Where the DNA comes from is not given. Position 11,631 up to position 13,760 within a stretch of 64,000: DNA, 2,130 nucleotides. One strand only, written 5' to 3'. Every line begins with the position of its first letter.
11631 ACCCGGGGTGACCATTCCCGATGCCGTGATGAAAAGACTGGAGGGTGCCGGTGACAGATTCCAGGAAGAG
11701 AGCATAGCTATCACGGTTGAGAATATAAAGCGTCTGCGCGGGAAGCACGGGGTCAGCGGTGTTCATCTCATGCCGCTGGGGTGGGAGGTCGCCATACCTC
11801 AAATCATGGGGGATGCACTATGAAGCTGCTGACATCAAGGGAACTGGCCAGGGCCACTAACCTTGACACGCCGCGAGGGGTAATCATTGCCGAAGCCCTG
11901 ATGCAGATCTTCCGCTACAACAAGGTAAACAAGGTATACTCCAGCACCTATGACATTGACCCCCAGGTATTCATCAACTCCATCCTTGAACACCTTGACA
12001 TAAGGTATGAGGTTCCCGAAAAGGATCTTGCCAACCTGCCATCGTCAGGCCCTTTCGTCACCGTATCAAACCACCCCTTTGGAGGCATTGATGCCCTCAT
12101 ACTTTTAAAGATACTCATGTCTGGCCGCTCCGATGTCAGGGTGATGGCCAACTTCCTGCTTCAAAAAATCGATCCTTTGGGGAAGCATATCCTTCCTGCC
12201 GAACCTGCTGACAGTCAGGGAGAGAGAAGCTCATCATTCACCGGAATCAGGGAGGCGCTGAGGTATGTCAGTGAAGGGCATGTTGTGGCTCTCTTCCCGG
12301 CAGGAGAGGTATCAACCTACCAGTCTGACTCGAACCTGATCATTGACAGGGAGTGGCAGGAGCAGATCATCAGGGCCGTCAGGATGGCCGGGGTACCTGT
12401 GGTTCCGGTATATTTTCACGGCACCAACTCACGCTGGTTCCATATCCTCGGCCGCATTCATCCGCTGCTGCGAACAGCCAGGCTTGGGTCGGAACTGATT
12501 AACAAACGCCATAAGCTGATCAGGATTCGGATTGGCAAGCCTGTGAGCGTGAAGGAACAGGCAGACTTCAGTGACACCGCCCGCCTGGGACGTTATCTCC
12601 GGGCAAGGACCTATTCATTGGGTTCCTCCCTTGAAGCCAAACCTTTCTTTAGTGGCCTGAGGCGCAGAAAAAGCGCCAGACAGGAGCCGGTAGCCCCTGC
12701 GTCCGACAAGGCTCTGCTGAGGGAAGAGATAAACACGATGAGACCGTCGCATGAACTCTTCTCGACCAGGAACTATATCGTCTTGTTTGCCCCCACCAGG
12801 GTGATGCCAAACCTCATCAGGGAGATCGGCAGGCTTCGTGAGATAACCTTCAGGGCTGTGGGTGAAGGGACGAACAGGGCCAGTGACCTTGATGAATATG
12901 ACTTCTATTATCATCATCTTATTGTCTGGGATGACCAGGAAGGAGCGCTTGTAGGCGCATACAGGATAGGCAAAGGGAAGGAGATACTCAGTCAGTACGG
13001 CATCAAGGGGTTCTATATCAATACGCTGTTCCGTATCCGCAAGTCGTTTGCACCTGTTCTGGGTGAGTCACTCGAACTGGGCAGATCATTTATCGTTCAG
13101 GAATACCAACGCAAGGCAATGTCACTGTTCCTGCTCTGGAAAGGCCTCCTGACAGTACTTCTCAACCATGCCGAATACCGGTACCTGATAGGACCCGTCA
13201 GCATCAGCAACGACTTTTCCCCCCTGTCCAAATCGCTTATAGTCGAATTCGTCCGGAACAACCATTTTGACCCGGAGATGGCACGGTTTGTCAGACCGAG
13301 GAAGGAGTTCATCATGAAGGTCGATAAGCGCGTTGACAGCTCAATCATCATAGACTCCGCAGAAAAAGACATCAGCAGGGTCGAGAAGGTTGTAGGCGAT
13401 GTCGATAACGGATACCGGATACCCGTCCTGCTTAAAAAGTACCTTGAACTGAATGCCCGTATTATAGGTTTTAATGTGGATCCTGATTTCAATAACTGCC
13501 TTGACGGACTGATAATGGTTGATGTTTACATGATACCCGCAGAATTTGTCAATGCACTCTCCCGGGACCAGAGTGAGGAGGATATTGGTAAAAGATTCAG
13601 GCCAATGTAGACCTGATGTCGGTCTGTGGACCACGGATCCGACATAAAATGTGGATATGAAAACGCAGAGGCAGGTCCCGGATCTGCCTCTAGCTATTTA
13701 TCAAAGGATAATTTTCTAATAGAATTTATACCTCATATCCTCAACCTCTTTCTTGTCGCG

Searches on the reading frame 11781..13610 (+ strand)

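Call 69: search_protein_families(library=pfam, proteins=[window:11781-13610:+], max_evalue=0.00001)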
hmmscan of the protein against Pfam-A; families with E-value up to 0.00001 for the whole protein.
window:11781-13610:+ (609 aa): 3 families
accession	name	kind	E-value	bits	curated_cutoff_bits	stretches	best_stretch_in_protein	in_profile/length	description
PF13444.12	Acetyltransf_5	-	1.6e-24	87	22.4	1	352-453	1-102/102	Acetyltransferase (GNAT) domain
PF19576.4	Acyltransf_2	-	8.4e-22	77.8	27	1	43-286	25-265/266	Acyltransferase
PF01553.26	Acyltransferase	-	7.1e-08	32.8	23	1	83-212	7-131/132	Acyltransferase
